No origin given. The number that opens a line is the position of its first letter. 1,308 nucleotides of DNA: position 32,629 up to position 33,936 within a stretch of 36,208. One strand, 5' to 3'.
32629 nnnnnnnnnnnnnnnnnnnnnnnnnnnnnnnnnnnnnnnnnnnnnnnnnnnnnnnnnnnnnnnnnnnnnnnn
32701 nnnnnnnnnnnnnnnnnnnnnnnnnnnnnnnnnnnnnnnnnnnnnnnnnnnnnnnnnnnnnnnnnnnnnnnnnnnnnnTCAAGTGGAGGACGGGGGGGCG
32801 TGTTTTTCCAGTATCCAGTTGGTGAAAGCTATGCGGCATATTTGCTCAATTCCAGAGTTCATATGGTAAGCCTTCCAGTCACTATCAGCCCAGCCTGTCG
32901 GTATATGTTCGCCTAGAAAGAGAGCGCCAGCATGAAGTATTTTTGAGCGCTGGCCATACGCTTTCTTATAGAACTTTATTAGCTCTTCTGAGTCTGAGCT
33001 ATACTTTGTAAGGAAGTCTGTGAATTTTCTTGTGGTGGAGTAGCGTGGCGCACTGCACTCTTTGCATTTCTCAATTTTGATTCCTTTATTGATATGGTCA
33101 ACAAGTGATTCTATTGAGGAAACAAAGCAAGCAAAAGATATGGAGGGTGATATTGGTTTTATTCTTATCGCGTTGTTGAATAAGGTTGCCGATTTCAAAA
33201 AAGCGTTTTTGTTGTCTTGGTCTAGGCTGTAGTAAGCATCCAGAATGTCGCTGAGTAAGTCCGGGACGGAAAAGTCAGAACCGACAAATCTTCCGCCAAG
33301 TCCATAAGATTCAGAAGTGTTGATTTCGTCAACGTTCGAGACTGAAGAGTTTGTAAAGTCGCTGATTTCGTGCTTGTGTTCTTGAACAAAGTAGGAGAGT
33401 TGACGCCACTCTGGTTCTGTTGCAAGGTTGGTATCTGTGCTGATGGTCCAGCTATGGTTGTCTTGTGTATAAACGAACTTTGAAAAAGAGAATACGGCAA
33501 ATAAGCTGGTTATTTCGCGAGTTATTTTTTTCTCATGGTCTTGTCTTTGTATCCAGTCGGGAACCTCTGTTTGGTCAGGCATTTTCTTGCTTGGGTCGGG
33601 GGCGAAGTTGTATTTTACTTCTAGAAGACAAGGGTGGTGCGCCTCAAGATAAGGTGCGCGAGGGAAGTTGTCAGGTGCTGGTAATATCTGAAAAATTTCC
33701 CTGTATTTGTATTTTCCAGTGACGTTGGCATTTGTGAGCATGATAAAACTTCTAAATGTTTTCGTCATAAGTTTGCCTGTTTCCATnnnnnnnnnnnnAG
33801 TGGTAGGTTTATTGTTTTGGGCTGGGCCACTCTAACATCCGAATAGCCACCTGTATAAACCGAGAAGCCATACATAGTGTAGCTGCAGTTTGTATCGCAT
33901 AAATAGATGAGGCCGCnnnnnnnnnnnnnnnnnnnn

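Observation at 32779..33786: HEPN-like (R-x4-H) single-protein candidate abortive-infection effector with an unknown N-terminal domain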

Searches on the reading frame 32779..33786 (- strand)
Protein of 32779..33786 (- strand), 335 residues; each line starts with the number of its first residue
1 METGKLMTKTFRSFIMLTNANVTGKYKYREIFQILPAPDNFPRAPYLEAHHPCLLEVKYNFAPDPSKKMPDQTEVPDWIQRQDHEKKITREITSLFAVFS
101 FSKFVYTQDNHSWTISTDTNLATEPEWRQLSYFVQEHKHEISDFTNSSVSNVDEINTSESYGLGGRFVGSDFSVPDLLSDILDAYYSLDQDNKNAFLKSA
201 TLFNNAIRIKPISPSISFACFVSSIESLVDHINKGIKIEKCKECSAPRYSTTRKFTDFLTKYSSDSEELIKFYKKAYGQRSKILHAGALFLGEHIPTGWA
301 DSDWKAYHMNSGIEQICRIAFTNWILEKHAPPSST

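Call 3: search_protein_families(library=pfam, proteins=[window:32779-33786:-], max_evalue=1)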
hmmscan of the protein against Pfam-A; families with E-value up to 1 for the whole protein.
window:32779-33786:- (335 aa): 1 family
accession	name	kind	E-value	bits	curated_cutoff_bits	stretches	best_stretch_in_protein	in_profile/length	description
PF02327.22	BChl_A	-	0.023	14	25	0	204-239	36-71/355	Bacteriochlorophyll A protein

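Call 4: search_protein_families(library=padloc, proteins=[window:32779-33786:-], max_evalue=1)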
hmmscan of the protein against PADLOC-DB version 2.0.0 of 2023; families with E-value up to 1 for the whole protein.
window:32779-33786:- (335 aa): 0 families

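Call 5: search_protein_families(library=ncbifam, proteins=[window:32779-33786:-], max_evalue=1)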
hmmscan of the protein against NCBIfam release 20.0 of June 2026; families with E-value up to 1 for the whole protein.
window:32779-33786:- (335 aa): 1 family
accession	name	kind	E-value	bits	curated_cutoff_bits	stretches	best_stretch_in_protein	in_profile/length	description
NF007703.0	PRK10391.1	equivalog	0.059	13.4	101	1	253-293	20-60/71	transcription modulator YdgT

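Call 6: find_homologous_proteins(query=window:32779-33786:-)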
Query window:32779-33786:- (335 aa): 29 proteins with E <= 0.001 among 526 candidates.
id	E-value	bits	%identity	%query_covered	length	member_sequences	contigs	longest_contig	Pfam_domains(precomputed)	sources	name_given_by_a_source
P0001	6.1e-224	760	100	98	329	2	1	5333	-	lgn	-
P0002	3.5e-194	663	86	98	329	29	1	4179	-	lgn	-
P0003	1.1e-186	638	83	98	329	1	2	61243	-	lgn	-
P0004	1.5e-184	631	80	100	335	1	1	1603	-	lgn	-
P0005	5.7e-180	616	80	98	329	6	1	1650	-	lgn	-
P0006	1.2e-179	615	80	96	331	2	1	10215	-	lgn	-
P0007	9.5e-172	589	77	96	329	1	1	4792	-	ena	-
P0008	2.3e-171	588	77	98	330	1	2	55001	-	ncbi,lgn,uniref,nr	ncbi:hypothetical protein [Pseudomonas sp.]|uniref:hypothetical protein n=1 Tax=Pseudomonas sp. TaxI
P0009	1.2e-170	585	79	95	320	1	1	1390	-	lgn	-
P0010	3.7e-170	584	75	96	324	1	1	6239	-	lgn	-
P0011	4.4e-165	567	76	96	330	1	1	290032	-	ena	-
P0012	9.6e-165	566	72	96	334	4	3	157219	-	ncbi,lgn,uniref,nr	ncbi:hypothetical protein N5E96_12380 [Pseudomonas mosselii]|uniref:hypothetical protein n=1 Tax=Pse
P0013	3.2e-164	564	74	97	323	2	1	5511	-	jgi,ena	-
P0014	3.8e-164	564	75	95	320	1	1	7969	-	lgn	-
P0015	8.0e-164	563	76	93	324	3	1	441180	-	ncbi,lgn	-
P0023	7.8e-135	468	61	96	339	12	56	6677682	-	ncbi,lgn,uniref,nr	ncbi:TPA: hypothetical protein ACKTGI_004007 [Pseudomonas aeruginosa]|uniref:hypothetical protein n=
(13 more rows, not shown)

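Call 7: search_solved_structures(query=window:32779-33786:-, max_evalue=10)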
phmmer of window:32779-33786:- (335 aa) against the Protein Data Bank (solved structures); distinct sequences matched with E-value up to 10: 4.
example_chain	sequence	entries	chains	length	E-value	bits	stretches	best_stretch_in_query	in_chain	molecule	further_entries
3mkr_A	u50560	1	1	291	0.19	14.3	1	191-264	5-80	Coatomer subunit epsilon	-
1uw0_A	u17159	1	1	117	0.23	14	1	33-96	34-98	DNA LIGASE III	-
2jqt_A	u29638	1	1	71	0.51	12.8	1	251-296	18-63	H-NS/stpA-binding protein 2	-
2kgo_A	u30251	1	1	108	1.1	11.7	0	286-316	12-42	Uncharacterized protein ybiI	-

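Call 8: search_protein_families(library=phrogs, proteins=[window:32779-33786:-], max_evalue=1)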
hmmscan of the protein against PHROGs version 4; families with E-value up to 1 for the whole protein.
window:32779-33786:- (335 aa): 1 family
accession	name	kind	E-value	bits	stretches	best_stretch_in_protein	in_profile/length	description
phrog_27563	-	unknown function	0.31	11.6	1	216-278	18-80/167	-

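Call 16: find_encoding_contigs(protein=P0023, flank=8000, max_places=6)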
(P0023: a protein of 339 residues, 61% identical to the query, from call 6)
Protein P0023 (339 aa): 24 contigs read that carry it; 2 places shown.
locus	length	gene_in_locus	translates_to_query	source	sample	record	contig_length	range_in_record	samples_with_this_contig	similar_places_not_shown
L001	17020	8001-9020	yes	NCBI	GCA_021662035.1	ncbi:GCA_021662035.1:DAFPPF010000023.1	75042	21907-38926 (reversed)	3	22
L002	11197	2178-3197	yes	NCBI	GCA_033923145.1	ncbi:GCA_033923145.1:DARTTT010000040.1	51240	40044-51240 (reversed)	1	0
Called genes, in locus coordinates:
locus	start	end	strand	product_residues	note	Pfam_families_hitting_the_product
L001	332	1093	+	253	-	PF01346:FKBP_N, PF00254:FKBP_C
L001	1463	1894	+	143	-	PF06803:DUF1232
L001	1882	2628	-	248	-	PF00497:SBP_bac_3 (weak)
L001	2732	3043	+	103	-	PF12844:HTH_19 (weak), PF13413:HTH_25 (weak), PF13560:HTH_31, PF01381:HTH_3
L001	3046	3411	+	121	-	-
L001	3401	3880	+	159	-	PF08238:Sel1 (faint)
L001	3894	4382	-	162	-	PF00990:GGDEF (weak)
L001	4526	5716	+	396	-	-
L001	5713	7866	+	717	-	-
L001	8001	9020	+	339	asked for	-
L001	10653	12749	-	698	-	PF17804:TSP_NTD, PF00595:PDZ (weak), PF03572:Peptidase_S41, PF11818:DUF3340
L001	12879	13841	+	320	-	PF08240:ADH_N, PF00107:ADH_zinc_N, PF13602:ADH_zinc_N_2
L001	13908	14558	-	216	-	PF00702:Hydrolase (weak), PF12710:HAD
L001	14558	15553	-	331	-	PF00005:ABC_tran, PF13304:AAA_21 (weak), PF08402:TOBE_2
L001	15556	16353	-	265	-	PF00528:BPD_transp_1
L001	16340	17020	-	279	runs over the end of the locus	PF00528:BPD_transp_1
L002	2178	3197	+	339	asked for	-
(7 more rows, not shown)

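Call 17: find_encoding_contigs(protein=P0003, flank=8000, max_places=3)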
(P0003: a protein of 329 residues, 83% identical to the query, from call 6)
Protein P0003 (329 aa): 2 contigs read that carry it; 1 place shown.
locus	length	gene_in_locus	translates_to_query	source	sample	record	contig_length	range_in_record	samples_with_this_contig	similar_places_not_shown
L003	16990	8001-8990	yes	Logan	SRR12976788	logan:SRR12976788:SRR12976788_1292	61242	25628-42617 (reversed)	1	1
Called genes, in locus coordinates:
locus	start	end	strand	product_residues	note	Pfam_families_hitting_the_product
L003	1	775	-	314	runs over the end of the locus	PF13098:Thioredoxin_2, PF13462:Thioredoxin_4, PF01323:DSBA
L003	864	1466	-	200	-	-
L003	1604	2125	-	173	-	-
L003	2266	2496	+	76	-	PF03869:Arc, PF22513:FitA-like_RHH (faint)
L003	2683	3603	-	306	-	-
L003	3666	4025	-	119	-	-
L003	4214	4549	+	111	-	-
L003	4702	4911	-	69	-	-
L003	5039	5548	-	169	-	-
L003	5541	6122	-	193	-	-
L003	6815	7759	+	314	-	-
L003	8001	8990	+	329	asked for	-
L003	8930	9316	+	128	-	-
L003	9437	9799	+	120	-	PF22055:MvaT_DBD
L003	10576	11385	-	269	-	-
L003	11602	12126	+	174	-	-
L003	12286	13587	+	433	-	PF01555:N6_N4_Mtase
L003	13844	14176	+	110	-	-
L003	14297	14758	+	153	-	-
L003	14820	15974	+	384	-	-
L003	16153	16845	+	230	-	PF00583:Acetyltransf_1 (weak), PF13508:Acetyltransf_7 (weak)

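Call 19: find_encoding_contigs(protein=P0001, flank=10000, max_places=3)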
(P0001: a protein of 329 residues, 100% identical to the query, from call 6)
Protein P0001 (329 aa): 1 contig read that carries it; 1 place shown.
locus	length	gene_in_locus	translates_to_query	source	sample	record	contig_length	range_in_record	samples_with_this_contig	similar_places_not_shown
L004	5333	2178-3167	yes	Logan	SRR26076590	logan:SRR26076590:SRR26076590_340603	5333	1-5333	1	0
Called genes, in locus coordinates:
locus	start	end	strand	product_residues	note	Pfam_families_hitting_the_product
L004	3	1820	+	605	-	?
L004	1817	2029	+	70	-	PF05930:Phage_AlpA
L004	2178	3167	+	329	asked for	-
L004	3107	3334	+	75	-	PF05930:Phage_AlpA (weak)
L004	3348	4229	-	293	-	-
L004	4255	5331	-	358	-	?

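Call 20: find_encoding_contigs(protein=P0012, flank=8000, max_places=3)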
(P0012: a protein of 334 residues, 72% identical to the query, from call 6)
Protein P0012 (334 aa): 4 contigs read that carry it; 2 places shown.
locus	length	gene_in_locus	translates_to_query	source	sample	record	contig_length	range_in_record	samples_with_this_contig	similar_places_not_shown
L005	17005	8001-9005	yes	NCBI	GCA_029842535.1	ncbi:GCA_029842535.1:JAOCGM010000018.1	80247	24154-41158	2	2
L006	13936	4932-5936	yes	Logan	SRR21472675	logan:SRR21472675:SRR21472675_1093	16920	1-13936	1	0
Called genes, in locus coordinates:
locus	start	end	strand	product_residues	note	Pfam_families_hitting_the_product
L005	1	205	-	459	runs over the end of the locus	PF00860:Xan_ur_permease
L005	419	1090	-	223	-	PF01027:Bax1-I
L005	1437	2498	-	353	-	PF00589:Phage_integrase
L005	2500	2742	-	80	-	PF13986:DUF4224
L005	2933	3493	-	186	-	-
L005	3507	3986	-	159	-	PF06114:Peptidase_M78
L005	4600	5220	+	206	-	-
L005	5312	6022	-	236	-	-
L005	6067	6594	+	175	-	-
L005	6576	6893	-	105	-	-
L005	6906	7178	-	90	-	-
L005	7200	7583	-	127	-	PF00196:GerE, PF08281:Sigma70_r4_2 (weak)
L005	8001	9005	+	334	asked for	-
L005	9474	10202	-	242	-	PF13560:HTH_31, PF01381:HTH_3, PF00717:Peptidase_S24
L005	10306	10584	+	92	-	PF12844:HTH_19 (weak), PF13560:HTH_31, PF01381:HTH_3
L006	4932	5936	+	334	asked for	-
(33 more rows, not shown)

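Call 21: predict_structure(alignment_id=A1)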
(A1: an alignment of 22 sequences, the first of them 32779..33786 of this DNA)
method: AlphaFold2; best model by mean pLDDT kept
length: 335 residues; sequences in the alignment: 22
mean_pLDDT: 69.1   pTM: 0.73
mean pLDDT of the five models: 69.1, 68.7, 67.9, 65.6, 52.9
residues with pLDDT >= 90: 27; 70-90: 158; 50-70: 89; < 50: 61
segments of 3 or more residues with pLDDT < 50: 1-3, 108-114, 120-140, 159-170, 246-249, 281-283, 332-335
pLDDT, mean of each block of 10 residues (from residue 1): 63 70 76 75 55 78 84 82 80 84 59 49 39 43 54 56 37 69 91 93 88 84 86 69 51 78 79 67 51 59 77 84 85 43
secondary structure, 60 per line:
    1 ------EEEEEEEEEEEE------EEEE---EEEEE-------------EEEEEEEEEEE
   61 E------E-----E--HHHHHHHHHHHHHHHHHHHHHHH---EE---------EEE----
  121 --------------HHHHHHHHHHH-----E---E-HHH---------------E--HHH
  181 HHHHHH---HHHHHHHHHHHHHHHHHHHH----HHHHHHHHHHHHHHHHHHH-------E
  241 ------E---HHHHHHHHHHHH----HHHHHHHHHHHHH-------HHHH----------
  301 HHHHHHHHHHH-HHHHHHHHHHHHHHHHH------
elements in order: E7-18 E25-28 E32-36 E50-61 H77-99 E114-116 H135-145 H178-186 H190-209 H214-232 H251-262 H267-279 H287-290 H301-311 H313-329

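Call 23: search_protein_representatives(alignment_id=A1)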
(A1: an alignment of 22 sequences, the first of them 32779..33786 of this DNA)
Query: 22 sequences, 329 profile positions. Proteins with E-value up to 0.001 (for the whole library): 1051; up to 1e-10: 635; up to 1e-30: 66. The best 150 are listed.
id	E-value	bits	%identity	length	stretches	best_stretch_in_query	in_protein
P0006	8.3e-189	643.4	-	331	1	1-327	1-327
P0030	2.1e-73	264.2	-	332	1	1-324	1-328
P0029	5.7e-70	252.9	-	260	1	205-326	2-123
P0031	4.3e-66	240.1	-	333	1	1-325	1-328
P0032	7.4e-66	239.3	-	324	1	5-322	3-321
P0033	4.4e-62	227.0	-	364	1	4-323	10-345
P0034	1.5e-55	205.5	-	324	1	3-323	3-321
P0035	2.2e-55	204.9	-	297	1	57-325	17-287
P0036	1.9e-54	201.9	-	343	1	1-324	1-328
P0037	3.3e-54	201.1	-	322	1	4-323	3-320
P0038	2.2e-53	198.3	-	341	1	4-326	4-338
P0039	6.1e-52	193.6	-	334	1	4-321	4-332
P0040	9.5e-52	193.0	-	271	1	63-324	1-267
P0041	1.3e-50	189.2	-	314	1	3-325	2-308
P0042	3.4e-50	187.9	-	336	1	1-322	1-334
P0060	7.1e-42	160.5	-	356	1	5-323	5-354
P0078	1.4e-34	136.6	-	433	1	14-325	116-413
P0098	4.6e-30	121.7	-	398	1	8-323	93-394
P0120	1.4e-27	113.6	-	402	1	8-322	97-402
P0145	7.8e-26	107.8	-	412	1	11-327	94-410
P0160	9.7e-25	104.2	-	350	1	4-322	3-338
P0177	8.4e-24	101.1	-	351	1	8-324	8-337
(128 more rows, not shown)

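Call 25: fold_search(model_id=the predicted structure, library=pdb)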
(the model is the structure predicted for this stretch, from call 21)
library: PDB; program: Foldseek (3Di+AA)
matches with E <= 10: 165; with E <= 0.001: 0
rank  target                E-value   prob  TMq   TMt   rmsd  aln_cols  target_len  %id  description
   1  4irv_C                7.7e-01  0.12  0.14  0.22  18.2       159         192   15  Structure of the Helicobacter pylori CagA Oncogene Bound to the Human Tumor Suppressor Apoptosis-stimulating Protein o (released 2014-01-15)
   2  5bul                  1.0e+00  0.03  0.12  0.11  19.3       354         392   10  Structure of flavin-dependent brominase Bmp2 triple mutant Y302S F306V A345W (released 2016-03-09)
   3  6ui5_A                1.2e+00  0.14  0.12  0.08   8.7        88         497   16  Tmn9 in complex with cofactor FAD (released 2020-10-07)
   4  4irv_A                1.3e+00  0.09  0.14  0.21  18.2       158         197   15  Structure of the Helicobacter pylori CagA Oncogene Bound to the Human Tumor Suppressor Apoptosis-stimulating Protein o (released 2014-01-15)
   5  5ax0                  1.4e+00  0.09  0.18  0.22  11.1       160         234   12  Crystal Structure of the Cell-Free Synthesized Membrane Protein, Acetabularia Rhodopsin I, at 1.52 angstrom (released 2015-08-26)
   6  5bva                  1.4e+00  0.04  0.14  0.12  19.3       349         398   10  Structure of flavin-dependent brominase Bmp2 (released 2016-03-09)
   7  9ene_A                1.5e+00  0.15  0.11  0.11   7.4        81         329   12  Human pseudouridine synthase 3 (PUS3 D118A mutant) and two tRNA-Arg (released 2024-07-10)
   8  9bz4_D                1.5e+00  0.01  0.12  0.10  21.8       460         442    9  Crystal structure of the C2 and GAP domains of human p120RasGAP (released 2025-01-22)
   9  9enb_A                1.6e+00  0.11  0.10  0.10   7.6        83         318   13  Human pseudouridine synthase 3 (PUS3 R116A mutant) and two tRNA-Gln (released 2024-07-10)
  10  6i26                  1.6e+00  0.03  0.10  0.02  26.4       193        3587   14  Rea1 Wild type AMPPNP state (released 2018-12-12)
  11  7a57_B                1.7e+00  0.02  0.06  0.05  20.9        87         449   10  La Crosse Virus Envelope Glycoprotein Gc W1066H Mutant Fusion Domains in Postfusion Conformation (released 2021-09-01)
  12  6hxm_A                1.8e+00  0.06  0.14  0.16  14.0       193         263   10  Structure of the citryl-CoA lyase core module of human ATP citrate lyase in complex with citrate and CoASH in space gr (released 2019-04-10)
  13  2h9z_MODEL_1_A        1.9e+00  0.08  0.12  0.31   6.5       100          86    9  Solution structure of hypothetical protein, HP0495 from Helicobacter pylori (released 2007-05-01)
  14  9lqe_G                1.9e+00  0.08  0.16  0.33   8.8       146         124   12  Crystal structure of SAM lyase in complex with SAH (released 2025-11-26)
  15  9gab_D                1.9e+00  0.06  0.14  0.28   9.6       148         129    9  Structure and catalytic mechanism of SAM-AMP lyase in Clostridium botulinum CorA-associated type III CRISPR system (released 2025-07-02)
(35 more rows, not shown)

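Call 26: search_protein_families(library=pfam, alignment_id=A2, max_evalue=0.01)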
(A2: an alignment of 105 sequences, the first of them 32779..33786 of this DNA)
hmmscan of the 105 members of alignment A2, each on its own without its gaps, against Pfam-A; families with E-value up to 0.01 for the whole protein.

A. member 1, window:32779-33786:- (335 aa): 0 families

B. families by the number of members that match (of 105 scanned): 8 families
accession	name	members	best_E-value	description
PF23455.1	DUF7129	3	0.0023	Domain of unknown function (DUF7129)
PF12773.13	DZR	1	8e-05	Double zinc ribbon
PF14446.12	Prok-RING_1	1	0.001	Prokaryotic RING finger family 1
PF06869.18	DUF1258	1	0.0015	Protein of unknown function (DUF1258)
PF01496.24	V_ATPase_I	1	0.0015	V-type ATPase 116kDa subunit family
PF18912.6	DZR_2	1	0.002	Double zinc ribbon domain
PF01155.25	HypA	1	0.0029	Hydrogenase/urease nickel incorporation, metallochaperone, hypA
PF09779.14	Ima1_N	1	0.003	Ima1 N-terminal domain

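Call 27: search_protein_families(library=padloc, alignment_id=A2, max_evalue=0.01)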
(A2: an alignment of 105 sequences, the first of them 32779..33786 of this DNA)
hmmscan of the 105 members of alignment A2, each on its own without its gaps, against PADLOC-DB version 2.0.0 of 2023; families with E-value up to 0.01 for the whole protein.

A. member 1, window:32779-33786:- (335 aa): 0 families

B. families by the number of members that match (of 105 scanned): 6 families
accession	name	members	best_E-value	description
PDLC03836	DzbB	7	0.00042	-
PDLC03112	Specificity_I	1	0.00034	Type I specificity subunit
PDLC03874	LmuC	1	0.00041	-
PDLC00249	LmuB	1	0.00042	AAA ATPase domain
PDLC02052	Cas10b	1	0.0014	-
PDLC03860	LmuB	1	0.0045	-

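Call 29: search_solved_structures(query=A2, max_evalue=10, show_alignments=3)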
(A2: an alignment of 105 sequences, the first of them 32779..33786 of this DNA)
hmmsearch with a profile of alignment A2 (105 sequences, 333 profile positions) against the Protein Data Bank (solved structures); distinct sequences matched with E-value up to 10: 2.
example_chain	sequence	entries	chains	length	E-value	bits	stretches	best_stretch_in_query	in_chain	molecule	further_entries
9e6q_Ad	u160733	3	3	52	0.49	12.8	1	229-253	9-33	Large ribosomal subunit protein eL37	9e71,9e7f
2x9o_A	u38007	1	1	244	1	11.8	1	133-192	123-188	15,16-DIHYDROBILIVERDIN-FERREDOXIN OXIDOREDUCTASE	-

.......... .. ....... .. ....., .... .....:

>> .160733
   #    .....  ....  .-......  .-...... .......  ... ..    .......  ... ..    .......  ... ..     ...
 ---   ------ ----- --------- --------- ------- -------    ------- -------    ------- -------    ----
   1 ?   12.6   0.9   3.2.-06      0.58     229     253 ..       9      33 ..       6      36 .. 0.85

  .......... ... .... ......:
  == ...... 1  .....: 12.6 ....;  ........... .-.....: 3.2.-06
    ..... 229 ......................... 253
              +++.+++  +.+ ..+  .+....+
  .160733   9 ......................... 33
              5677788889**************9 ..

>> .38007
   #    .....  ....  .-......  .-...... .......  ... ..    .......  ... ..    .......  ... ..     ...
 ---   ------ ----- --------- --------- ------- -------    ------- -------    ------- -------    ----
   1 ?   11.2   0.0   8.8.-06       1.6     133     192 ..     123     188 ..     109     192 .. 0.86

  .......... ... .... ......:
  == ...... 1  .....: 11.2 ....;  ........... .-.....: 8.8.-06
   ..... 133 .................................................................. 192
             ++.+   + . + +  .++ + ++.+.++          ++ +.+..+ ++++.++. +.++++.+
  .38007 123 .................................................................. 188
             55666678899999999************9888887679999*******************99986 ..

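Call 36: predict_structure(alignment_id=A2)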
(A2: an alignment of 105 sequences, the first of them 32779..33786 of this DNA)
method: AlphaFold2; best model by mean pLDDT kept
length: 335 residues; sequences in the alignment: 105
mean_pLDDT: 94.1   pTM: 0.90
mean pLDDT of the five models: 94.1, 93.6, 93.0, 92.9, 92.5
residues with pLDDT >= 90: 290; 70-90: 40; 50-70: 4; < 50: 1
segments of 3 or more residues with pLDDT < 50: none
pLDDT, mean of each block of 10 residues (from residue 1): 80 97 98 98 94 98 97 97 97 96 89 88 87 95 98 96 89 97 98 98 97 96 98 95 90 97 98 98 96 81 92 97 96 68
secondary structure, 60 per line:
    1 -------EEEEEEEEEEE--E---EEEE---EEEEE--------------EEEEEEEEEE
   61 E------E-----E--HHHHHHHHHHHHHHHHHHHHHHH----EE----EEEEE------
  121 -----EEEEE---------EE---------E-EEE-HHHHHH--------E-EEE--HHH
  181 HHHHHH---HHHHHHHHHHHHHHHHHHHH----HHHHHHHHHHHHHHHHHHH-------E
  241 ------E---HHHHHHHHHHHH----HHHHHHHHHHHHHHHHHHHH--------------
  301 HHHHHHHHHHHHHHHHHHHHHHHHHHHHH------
elements in order: E8-18 E25-28 E32-36 E51-61 H77-99 E110-114 E126-130 E153-155 H157-162 E173-175 H178-186 H190-209 H214-232 H251-262 H267-286 H301-329
